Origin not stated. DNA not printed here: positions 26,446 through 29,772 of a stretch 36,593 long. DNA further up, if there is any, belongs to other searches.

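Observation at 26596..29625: One ORF fuses the priming phosphoglycosyl transferase to a Wzy/O-antigen-ligase domain and a TPR tail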

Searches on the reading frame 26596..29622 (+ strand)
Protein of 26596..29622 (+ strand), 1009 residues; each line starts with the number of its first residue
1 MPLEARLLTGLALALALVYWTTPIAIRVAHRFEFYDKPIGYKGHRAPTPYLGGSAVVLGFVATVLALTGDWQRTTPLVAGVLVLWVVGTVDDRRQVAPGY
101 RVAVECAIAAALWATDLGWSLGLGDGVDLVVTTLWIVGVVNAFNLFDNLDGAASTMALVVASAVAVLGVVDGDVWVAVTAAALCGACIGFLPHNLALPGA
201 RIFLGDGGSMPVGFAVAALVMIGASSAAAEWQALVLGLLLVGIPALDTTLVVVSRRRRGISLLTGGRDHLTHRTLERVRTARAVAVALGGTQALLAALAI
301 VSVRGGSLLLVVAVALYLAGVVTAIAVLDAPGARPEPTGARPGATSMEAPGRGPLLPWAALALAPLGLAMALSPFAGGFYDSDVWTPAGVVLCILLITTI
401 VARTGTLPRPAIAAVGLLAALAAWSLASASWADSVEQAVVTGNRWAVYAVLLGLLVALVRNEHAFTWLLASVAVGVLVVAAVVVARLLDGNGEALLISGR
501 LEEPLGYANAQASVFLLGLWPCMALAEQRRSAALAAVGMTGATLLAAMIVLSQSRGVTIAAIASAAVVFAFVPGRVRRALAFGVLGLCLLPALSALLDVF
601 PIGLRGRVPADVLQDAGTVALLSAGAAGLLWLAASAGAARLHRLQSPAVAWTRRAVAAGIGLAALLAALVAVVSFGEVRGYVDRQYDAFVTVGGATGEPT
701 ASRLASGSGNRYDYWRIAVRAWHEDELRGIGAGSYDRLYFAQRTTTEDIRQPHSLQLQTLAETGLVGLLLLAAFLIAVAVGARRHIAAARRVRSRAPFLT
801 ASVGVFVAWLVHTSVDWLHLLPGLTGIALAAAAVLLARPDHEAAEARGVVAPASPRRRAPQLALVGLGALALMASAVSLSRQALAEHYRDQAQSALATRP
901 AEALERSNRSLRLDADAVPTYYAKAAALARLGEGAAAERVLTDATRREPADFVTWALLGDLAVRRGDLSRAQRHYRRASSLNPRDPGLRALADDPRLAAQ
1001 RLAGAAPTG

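Call 4: search_protein_families(library=pfam, proteins=[window:26596-29622:+], max_evalue=0.01)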
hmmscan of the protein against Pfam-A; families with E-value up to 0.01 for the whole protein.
window:26596-29622:+ (1009 aa): 6 families
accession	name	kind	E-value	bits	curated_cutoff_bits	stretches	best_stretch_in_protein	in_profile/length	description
PF00953.26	Glycos_transf_4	-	7.9e-27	94.6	27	1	77-223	4-159/160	Glycosyl transferase family 4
PF04932.20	Wzy_C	-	4.6e-11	43.2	31.7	1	641-771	38-148/149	O-Antigen ligase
PF07719.23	TPR_2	-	1e-05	25.7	27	1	955-985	4-34/34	Tetratricopeptide repeat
PF13428.12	TPR_14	-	3.9e-05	24.4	23.5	2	954-989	3-38/44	Tetratricopeptide repeat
PF23914.1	TPR_CcmH_CycH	-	0.001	19.4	42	1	902-985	68-154/158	Cytochrome c-type biogenesis protein H TPR domain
PF13414.12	TPR_11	-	0.0012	19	26.8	0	959-986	1-28/42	TPR repeat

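Call 5: search_protein_families(library=ncbifam, proteins=[window:26596-29622:+], max_evalue=0.01)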
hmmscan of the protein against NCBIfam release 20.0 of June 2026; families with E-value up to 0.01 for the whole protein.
window:26596-29622:+ (1009 aa): 7 families
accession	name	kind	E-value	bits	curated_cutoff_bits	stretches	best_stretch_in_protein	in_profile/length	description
TIGR02380.1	ECA_wecA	exception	6.6e-31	107.7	326.05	1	24-303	17-309/346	UDP-N-acetylglucosamine--undecaprenyl-phosphate N-acetylglucosaminephosphotransferase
NF053644.1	MraY_archaea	equivalog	6.5e-11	42.1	450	1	116-226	173-278/340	pseudomurein biosynthesis MraY family phospho-N-acetylmuramoyl-pentapeptide-transferase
TIGR00445.1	mraY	equivalog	8.7e-08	32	192.05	1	128-224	137-246/321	phospho-N-acetylmuramoyl-pentapeptide-transferase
NF058641.1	TfpM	equivalog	5.2e-06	25.8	600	1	706-834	242-352/421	O-linking oligosaccharyltransferase TfpM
NF033920.0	C39_PA2778_fam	equivalog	0.0014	18.1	150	1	915-984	152-222/255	PA2778 family cysteine peptidase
NF040959.1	MamA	equivalog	0.0015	18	200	1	875-987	27-140/204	magnetosome protein MamA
TIGR02917.1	PEP_TPR_lipo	equivalog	0.0039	15.1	312.2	1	871-1006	111-247/899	XrtA/PEP-CTERM system TPR-repeat protein PrsT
